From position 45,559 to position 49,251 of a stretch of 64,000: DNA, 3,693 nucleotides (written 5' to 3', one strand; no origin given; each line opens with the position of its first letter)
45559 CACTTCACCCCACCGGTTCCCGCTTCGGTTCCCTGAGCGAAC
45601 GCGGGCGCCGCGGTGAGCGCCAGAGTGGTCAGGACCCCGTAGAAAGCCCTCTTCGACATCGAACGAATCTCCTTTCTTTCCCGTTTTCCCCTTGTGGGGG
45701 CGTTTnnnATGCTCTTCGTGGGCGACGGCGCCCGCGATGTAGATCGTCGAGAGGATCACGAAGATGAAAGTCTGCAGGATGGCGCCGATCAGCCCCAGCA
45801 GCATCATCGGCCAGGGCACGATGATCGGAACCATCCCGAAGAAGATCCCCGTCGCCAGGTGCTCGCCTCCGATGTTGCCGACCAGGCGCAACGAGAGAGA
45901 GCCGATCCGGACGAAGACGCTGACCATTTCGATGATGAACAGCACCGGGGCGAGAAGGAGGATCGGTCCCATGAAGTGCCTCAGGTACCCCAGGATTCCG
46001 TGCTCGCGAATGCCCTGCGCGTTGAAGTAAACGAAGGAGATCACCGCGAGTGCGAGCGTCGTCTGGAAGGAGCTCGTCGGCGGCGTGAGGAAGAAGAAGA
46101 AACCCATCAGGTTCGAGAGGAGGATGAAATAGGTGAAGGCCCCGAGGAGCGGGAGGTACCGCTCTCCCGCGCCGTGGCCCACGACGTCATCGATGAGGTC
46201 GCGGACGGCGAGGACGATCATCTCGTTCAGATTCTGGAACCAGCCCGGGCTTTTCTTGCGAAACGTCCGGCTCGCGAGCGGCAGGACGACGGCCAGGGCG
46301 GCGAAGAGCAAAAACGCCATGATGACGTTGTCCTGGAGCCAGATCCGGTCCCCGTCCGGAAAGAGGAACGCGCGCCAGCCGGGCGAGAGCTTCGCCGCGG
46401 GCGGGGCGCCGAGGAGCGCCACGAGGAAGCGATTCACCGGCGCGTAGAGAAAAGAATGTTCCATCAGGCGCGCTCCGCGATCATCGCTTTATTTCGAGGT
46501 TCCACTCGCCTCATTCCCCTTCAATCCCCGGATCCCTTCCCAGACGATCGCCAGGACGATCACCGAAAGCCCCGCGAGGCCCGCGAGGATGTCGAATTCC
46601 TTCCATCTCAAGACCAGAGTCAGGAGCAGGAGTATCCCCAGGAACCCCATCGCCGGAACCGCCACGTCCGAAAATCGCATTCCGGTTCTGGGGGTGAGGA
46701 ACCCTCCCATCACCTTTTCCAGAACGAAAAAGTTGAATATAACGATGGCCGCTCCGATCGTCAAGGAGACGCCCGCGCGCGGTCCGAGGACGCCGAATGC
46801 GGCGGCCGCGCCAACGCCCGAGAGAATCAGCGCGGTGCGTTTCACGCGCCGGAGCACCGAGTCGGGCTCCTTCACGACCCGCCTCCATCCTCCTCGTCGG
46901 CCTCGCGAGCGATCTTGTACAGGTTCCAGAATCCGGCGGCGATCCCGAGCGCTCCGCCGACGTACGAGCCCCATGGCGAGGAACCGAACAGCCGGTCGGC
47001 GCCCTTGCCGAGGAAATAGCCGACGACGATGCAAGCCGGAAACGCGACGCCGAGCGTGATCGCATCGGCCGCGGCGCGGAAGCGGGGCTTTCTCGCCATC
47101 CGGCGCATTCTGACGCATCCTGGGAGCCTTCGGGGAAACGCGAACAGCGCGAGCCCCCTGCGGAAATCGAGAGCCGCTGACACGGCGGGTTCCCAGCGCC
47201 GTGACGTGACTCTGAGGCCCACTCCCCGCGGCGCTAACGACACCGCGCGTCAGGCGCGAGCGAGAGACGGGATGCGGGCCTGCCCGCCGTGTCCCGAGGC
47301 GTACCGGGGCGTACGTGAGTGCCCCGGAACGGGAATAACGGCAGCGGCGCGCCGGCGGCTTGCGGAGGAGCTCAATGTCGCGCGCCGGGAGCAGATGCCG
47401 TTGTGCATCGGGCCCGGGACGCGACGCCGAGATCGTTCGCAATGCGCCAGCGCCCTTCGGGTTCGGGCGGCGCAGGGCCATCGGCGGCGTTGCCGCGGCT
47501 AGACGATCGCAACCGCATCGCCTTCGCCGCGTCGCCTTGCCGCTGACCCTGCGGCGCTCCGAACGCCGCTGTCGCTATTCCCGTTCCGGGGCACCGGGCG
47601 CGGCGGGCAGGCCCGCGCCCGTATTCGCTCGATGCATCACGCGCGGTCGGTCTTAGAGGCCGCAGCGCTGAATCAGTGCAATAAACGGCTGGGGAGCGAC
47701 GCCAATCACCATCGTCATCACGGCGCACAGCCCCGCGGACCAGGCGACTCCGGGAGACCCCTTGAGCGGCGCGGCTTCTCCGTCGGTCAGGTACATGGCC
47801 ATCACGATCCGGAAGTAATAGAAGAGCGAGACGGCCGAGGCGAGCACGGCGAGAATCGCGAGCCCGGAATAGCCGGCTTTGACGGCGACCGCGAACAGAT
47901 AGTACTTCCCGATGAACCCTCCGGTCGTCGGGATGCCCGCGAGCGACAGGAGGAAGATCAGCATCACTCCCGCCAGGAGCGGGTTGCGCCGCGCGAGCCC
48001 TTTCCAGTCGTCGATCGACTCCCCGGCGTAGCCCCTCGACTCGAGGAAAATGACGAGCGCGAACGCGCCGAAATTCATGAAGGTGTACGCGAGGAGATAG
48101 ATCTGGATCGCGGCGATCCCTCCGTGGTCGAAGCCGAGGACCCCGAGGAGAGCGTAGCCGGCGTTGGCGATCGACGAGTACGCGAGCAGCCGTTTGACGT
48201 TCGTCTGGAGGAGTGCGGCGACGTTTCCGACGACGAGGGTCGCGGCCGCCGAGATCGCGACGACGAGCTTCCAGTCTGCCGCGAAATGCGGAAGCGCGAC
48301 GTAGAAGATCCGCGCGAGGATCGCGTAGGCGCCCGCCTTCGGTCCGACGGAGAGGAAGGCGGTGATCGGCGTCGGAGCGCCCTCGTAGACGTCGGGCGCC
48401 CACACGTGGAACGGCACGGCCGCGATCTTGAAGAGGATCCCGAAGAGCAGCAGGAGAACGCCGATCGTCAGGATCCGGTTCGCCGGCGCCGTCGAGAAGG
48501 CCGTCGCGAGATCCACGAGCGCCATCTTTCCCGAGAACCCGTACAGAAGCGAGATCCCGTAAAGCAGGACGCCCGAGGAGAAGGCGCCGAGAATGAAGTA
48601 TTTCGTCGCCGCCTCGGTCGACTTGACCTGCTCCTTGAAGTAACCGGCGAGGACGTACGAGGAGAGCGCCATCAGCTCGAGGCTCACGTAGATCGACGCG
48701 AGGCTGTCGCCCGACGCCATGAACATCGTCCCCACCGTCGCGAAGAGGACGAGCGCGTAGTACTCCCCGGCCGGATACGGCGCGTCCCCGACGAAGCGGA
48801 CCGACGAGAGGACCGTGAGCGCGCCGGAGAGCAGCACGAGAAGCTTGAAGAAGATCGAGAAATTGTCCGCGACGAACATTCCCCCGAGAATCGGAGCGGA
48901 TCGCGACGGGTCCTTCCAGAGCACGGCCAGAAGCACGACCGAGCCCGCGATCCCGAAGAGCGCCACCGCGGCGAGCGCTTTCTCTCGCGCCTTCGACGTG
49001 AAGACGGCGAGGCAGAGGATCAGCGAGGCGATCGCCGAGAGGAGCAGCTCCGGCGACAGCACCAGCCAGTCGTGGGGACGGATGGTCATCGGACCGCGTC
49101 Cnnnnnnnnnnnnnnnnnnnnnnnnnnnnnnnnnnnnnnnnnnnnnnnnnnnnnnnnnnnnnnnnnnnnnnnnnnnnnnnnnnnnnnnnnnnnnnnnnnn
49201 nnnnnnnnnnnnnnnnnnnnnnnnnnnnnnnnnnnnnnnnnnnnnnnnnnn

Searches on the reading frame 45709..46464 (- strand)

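Call 63: search_protein_families(library=pfam, proteins=[window:45709-46464:-], max_evalue=0.00001)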
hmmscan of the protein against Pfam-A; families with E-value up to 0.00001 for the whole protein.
window:45709-46464:- (252 aa): 1 family
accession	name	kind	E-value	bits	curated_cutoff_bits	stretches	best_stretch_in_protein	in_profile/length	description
PF00119.25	ATP-synt_A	-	1.4e-41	143.2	33.9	1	48-243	2-216/217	ATP synthase A chain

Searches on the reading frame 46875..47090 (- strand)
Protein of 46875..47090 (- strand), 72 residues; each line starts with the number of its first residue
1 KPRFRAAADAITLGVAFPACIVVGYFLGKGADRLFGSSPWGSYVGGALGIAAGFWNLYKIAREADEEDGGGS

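Call 63: search_protein_families(library=pfam, proteins=[window:46875-47090:-], max_evalue=0.00001)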
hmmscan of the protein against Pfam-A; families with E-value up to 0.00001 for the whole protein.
window:46875-47090:- (72 aa): 1 family
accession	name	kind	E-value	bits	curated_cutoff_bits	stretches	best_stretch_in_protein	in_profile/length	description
PF09527.15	ATPase_gene1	-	1.9e-14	53.9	26.6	1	8-59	2-53/54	Putative F0F1-ATPase subunit Ca2+/Mg2+ transporter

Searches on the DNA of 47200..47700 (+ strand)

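Call 9: search_rna_families(source=window, start=47200, end=47700, threshold=evalue, max_evalue=10, show_alignments=2)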
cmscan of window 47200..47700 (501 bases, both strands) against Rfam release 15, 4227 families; matches with E-value up to 10: 5.
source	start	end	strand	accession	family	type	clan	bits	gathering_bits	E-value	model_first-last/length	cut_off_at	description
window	47471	47553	-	RF03878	mir-B6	Gene; miRNA;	-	19.4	89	5.6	1-83/83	no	mir-B6 microRNA precursor family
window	47460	47541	-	RF03314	mir-1908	Gene; miRNA;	-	19.2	82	3.1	1-73/73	no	mir-1908 microRNA precursor family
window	47471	47553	+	RF03878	mir-B6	Gene; miRNA;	-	18.2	89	9.8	1-83/83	no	mir-B6 microRNA precursor family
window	47371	47430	-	RF03725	mir-7094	Gene; miRNA;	-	17.9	90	0.52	1-60/60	no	mir-7094 microRNA precursor family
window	47529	47560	-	RF01763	Guanidine-III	Cis-reg; riboswitch;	-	13.1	36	3.2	31-64/67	no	Guanidine-III riboswitch aptamer (yKKC-III)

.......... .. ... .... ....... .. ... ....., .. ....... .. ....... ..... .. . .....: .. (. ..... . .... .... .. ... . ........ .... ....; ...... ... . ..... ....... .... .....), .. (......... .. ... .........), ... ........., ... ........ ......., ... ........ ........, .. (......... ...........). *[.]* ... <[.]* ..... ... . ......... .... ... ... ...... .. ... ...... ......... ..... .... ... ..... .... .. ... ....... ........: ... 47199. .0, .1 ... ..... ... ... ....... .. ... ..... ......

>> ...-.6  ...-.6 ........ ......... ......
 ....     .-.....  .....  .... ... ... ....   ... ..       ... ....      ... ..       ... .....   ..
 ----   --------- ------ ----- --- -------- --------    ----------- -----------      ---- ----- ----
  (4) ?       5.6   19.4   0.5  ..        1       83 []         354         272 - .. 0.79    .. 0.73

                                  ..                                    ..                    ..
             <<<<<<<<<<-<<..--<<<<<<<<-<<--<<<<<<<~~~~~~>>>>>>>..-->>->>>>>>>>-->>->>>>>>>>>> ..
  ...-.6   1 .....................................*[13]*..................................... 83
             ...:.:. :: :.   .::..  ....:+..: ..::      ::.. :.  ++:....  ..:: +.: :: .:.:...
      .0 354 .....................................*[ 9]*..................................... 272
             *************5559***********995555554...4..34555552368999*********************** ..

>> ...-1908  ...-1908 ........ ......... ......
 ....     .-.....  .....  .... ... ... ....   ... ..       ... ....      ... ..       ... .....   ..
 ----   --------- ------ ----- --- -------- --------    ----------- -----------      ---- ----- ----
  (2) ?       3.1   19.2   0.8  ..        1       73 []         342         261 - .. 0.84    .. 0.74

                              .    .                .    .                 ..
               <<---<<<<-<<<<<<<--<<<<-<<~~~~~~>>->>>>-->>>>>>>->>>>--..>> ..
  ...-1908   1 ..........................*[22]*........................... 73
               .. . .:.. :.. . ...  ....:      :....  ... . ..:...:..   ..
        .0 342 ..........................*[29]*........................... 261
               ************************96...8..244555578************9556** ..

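Call 70: search_dna_similar(query=window:47319-47594:+, collection=plasmids, mode=distant, max_rows=10)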
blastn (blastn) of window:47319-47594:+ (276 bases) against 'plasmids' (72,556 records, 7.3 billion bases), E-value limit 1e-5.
No match.

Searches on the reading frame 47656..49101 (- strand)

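Call 63: search_protein_families(library=pfam, proteins=[window:47656-49101:-], max_evalue=0.00001)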
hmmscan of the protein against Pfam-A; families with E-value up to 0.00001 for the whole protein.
window:47656-49101:- (482 aa): 1 family
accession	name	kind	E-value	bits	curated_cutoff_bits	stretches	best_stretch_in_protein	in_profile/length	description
PF00361.26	Proton_antipo_M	-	4.4e-75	253.1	21.5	1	132-423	2-292/294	NADH:quinone oxidoreductase/Mrp antiporter, TM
